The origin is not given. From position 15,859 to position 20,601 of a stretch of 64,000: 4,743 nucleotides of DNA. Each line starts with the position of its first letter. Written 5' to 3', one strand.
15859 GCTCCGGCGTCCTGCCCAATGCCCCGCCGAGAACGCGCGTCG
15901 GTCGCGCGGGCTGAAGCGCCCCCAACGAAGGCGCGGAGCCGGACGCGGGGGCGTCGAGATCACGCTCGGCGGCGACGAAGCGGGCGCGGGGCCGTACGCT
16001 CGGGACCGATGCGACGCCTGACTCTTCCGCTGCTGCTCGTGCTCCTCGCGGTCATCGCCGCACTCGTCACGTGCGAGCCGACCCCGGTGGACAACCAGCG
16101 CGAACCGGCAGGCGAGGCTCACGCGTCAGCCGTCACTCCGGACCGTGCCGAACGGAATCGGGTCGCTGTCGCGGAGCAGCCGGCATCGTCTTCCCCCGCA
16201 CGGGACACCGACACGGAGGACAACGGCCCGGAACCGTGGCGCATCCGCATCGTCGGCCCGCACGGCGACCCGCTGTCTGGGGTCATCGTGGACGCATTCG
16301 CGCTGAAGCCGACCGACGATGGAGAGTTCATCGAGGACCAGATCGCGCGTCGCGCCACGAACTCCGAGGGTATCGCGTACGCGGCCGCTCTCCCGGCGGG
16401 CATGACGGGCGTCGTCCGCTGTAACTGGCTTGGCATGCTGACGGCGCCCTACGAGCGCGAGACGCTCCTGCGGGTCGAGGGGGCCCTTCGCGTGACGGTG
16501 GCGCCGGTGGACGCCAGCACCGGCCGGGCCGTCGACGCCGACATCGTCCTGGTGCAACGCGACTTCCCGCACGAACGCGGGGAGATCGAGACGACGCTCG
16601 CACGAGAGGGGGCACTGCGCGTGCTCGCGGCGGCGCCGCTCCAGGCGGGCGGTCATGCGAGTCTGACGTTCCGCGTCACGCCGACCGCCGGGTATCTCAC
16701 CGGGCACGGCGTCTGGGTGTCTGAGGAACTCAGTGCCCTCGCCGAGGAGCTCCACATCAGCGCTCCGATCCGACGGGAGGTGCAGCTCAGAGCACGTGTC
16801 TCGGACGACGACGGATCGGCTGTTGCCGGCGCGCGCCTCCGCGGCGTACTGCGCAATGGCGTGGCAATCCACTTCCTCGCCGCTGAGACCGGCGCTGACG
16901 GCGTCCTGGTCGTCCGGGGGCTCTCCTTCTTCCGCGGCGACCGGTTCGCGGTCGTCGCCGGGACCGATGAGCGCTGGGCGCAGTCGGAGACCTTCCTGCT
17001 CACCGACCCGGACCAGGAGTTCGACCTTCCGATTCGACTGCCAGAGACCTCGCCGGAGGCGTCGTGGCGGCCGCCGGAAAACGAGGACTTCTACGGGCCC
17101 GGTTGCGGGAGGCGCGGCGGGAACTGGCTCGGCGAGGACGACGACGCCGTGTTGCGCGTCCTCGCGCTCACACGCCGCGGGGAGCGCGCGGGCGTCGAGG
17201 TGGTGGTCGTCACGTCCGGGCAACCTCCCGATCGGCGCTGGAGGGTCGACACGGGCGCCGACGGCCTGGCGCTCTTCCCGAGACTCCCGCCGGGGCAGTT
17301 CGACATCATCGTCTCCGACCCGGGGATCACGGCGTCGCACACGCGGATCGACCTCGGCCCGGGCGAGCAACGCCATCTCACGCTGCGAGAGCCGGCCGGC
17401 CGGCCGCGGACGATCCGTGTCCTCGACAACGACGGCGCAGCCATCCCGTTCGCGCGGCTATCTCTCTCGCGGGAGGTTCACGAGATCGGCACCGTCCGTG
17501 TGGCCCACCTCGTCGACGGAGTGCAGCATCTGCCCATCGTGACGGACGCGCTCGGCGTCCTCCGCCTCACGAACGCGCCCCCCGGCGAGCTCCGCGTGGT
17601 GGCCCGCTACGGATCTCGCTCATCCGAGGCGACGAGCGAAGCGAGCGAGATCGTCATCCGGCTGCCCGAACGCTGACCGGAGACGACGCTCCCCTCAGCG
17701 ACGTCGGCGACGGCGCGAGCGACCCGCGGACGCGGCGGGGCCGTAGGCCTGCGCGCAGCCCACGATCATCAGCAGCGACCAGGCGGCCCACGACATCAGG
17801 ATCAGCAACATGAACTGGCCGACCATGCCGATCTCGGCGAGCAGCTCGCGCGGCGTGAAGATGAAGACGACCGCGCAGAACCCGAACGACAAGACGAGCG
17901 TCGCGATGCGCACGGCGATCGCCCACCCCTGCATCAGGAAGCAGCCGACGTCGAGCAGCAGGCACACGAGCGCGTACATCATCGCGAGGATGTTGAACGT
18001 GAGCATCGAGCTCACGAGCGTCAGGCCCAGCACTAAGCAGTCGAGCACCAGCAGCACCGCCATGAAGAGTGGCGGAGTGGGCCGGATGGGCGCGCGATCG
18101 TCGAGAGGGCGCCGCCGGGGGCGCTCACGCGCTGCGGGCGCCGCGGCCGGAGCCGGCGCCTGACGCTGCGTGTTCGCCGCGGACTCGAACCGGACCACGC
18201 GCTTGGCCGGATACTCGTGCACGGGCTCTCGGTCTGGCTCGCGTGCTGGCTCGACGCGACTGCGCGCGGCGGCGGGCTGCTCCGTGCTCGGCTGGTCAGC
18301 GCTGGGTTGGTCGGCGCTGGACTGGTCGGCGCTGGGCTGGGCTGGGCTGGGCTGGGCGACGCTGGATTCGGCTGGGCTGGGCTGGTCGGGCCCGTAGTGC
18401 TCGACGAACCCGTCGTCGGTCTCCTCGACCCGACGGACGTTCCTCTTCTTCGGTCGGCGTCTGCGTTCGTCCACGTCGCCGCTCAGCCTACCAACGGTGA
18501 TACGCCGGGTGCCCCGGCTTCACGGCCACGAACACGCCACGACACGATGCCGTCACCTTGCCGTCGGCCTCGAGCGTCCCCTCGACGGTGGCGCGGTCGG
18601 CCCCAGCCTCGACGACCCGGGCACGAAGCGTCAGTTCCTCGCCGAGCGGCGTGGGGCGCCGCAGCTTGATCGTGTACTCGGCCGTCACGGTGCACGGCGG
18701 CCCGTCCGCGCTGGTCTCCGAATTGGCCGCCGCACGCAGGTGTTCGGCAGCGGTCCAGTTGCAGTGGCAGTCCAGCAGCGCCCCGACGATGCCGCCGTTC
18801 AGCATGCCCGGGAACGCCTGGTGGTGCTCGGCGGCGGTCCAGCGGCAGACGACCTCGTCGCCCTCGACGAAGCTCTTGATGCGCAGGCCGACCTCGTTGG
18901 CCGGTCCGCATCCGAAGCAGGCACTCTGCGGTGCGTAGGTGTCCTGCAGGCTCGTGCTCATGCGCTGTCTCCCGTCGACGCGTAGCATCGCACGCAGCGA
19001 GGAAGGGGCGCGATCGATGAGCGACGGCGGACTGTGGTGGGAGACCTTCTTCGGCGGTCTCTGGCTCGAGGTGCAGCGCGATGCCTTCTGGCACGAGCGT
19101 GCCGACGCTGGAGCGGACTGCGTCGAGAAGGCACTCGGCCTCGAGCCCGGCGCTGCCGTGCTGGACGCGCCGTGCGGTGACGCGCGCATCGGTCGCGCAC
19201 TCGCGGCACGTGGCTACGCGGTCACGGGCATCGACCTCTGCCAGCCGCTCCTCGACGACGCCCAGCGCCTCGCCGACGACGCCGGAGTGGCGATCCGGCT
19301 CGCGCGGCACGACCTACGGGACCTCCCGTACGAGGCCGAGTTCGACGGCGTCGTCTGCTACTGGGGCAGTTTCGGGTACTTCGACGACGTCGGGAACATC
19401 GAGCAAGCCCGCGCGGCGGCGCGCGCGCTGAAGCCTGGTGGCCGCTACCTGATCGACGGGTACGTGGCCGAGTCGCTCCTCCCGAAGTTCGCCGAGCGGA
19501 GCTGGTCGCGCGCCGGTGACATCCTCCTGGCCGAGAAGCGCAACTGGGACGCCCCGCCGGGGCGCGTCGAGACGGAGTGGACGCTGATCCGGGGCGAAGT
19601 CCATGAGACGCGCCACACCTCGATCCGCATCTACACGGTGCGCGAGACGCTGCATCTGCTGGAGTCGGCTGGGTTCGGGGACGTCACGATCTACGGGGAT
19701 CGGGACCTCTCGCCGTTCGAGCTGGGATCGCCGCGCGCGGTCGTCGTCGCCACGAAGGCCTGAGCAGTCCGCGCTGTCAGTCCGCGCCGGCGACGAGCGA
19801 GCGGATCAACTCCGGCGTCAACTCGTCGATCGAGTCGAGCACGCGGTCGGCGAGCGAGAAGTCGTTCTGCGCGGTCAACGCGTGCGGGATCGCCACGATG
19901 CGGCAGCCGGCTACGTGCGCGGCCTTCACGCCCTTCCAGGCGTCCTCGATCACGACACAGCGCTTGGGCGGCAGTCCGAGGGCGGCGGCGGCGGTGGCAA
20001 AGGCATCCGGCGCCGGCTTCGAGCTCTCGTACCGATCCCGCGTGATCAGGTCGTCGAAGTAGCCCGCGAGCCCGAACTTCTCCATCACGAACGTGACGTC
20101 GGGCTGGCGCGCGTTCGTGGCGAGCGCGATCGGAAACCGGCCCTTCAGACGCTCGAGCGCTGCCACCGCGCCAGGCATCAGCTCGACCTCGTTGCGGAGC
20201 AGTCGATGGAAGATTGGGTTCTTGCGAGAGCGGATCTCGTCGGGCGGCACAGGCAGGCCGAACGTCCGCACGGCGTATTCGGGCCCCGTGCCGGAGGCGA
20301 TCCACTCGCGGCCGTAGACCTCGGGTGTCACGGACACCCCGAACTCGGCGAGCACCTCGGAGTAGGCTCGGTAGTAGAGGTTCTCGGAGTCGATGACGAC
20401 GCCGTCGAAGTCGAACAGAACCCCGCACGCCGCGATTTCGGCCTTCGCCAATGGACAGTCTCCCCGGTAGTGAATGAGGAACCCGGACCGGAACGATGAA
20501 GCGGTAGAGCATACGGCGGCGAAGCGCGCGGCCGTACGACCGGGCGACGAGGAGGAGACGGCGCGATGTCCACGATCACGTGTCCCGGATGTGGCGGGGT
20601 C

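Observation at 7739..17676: Ten-kb operon: YtrA-type GntR, ABC ATPase, two 7-TM permeases with periplasmic beta-propellers, and three tandemly duplicated secreted CarboxypepD_reg-like proteins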

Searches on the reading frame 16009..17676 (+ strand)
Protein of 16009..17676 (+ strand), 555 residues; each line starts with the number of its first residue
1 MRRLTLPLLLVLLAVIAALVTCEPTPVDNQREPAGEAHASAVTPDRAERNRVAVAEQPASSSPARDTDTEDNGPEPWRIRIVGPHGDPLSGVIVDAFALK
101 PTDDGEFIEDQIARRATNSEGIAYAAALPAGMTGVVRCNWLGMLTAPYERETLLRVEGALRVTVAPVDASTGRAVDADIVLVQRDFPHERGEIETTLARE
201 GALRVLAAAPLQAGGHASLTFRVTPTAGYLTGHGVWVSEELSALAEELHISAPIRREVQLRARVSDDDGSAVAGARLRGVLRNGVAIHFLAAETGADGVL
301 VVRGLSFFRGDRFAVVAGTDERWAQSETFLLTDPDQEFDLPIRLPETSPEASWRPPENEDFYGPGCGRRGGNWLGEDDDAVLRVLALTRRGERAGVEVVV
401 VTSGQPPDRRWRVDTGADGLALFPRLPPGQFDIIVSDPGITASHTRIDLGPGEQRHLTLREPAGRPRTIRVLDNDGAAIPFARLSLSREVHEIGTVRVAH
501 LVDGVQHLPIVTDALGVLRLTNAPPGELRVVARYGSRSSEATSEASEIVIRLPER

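Call 7: search_protein_families(library=pfam, proteins=[window:16009-17676:+], max_evalue=0.1)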
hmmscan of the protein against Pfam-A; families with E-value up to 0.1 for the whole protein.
window:16009-17676:+ (555 aa): 3 families
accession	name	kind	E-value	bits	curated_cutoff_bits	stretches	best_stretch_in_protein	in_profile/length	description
PF13620.12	CarboxypepD_reg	-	7.6e-13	49.1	32.3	2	395-458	16-78/82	Carboxypeptidase regulatory-like domain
PF24025.1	Ig_DR_A0283-like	-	0.026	15.3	27.1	0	387-444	14-71/102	DR_A0283-like, Ig-like domain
PF02369.22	Big_1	-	0.04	14.4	34.9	0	257-301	18-63/93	Bacterial Ig-like domain (group 1)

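Call 10: search_protein_families(library=ncbifam, proteins=[window:16009-17676:+], max_evalue=0.1)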
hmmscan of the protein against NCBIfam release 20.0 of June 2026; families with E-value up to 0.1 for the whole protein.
window:16009-17676:+ (555 aa): 0 families

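Call 76: find_homologous_proteins(query=A9, max_evalue=0.001)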
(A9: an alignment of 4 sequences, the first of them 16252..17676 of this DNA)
Query A9 (4 sequences) (474 aa, profile of the alignment): 8 proteins with E <= 0.001 among 8000 candidates.
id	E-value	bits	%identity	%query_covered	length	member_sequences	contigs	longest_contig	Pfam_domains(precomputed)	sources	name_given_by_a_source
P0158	2.6e-216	737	48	99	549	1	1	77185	PF13620.13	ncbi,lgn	-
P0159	2.7e-11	61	30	25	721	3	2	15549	PF13715.13,PF02369.23,PF14686.13,PF07210.19,PF20598.5,PF17802.8,PF00775.28,PF13620.13,PF22904.4,PF17210.10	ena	-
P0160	8.5e-9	53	29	15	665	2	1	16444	PF17802.8,PF00775.28,PF13620.13,PF17210.10,PF24107.2,PF10670.16,PF13715.13,PF25020.2,PF01060.30,PF02369.23,PF14686.13,PF24025.2,PF20598.5,PF15976.12,PF09430.17,PF22904.4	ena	-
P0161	6.8e-7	47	24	27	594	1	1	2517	PF10670.16,PF13715.13,PF02369.23,PF00775.28,PF13620.13,PF24107.2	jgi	jgi:protocatechuate 3,4-dioxygenase beta subunit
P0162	6.4e-6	43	33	23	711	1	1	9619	PF10670.16,PF13715.13,PF25020.2,PF02369.23,PF20598.5,PF17802.8,PF23193.2,PF00775.28,PF13620.13,PF22904.4,PF17210.10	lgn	-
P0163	9.1e-5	39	31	14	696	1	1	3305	PF10670.16,PF13715.13,PF14686.13,PF15976.12,PF13620.13,PF09430.17,PF22904.4,PF17210.10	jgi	jgi:hypothetical protein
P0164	2.3e-4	38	40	8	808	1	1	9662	PF01551.30,PF17789.8,PF17802.8,PF13620.13,PF17210.10,PF10670.16,PF13715.13,PF02369.23,PF11974.15,PF14686.13,PF20598.5,PF15976.12,PF09430.17,PF22904.4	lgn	-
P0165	7.6e-4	36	25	29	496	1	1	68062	PF17789.8,PF17802.8,PF23193.2,PF00775.28,PF13620.13,PF17210.10,PF10670.16,PF13715.13,PF02369.23,PF24025.2,PF20598.5,PF15976.12,PF22904.4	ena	-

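Call 102: search_protein_families(library=padloc, proteins=[window:16009-17676:+], max_evalue=0.001)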
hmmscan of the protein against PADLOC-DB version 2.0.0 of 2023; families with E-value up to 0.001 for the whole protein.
window:16009-17676:+ (555 aa): 0 families

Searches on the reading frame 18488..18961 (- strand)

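Call 21: search_protein_families(library=pfam, proteins=[window:18488-18961:-], max_evalue=0.001)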
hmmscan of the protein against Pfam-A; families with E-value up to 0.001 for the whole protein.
window:18488-18961:- (157 aa): 3 families
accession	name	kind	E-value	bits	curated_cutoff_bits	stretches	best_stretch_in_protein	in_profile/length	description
PF03061.28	4HBT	-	1.3e-08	35.5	20.6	1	52-135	2-75/79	Thioesterase superfamily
PF13279.12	4HBT_2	-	3.9e-06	27.8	25.5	1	68-147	27-104/122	Thioesterase-like superfamily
PF13622.12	4HBT_3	-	0.00065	20.3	24.3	0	71-144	17-82/83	Acyl-CoA thioesterase N-terminal domain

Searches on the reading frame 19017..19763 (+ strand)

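Call 21: search_protein_families(library=pfam, proteins=[window:19017-19763:+], max_evalue=0.001)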
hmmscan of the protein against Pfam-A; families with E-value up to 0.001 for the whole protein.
window:19017-19763:+ (248 aa): 7 families
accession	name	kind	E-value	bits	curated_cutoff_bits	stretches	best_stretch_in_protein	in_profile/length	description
PF13649.12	Methyltransf_25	-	3.4e-16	60.2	27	1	48-142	1-97/97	Methyltransferase domain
PF08241.18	Methyltransf_11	-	4.2e-12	47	21.2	1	49-146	1-95/95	Methyltransferase domain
PF08242.18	Methyltransf_12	-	3.8e-08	34.4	30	1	49-143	1-97/98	Methyltransferase domain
PF13489.12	Methyltransf_23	-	4.7e-08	33.4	27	1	24-223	1-162/164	Methyltransferase domain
PF13847.12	Methyltransf_31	-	3.6e-07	30.4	27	1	43-157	2-120/145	Methyltransferase domain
PF01209.24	Ubie_methyltran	-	0.00017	21.5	20.1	1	35-145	38-150/233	ubiE/COQ5 methyltransferase family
PF02353.26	CMAS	-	0.00057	19.7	27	1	33-148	51-166/273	Mycolic acid cyclopropane synthetase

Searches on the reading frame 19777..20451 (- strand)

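Call 21: search_protein_families(library=pfam, proteins=[window:19777-20451:-], max_evalue=0.001)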
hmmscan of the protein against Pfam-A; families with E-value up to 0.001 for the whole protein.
window:19777-20451:- (224 aa): 3 families
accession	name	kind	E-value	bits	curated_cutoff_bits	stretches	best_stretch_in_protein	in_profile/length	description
PF13419.12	HAD_2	-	1.7e-26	93.8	23.8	1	11-188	1-178/178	Haloacid dehalogenase-like hydrolase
PF00702.32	Hydrolase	-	1.4e-25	91.2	26.4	1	11-182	4-191/191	haloacid dehalogenase-like hydrolase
PF13242.12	Hydrolase_like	-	3.8e-07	30.3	22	1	144-210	3-74/75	HAD-hyrolase-like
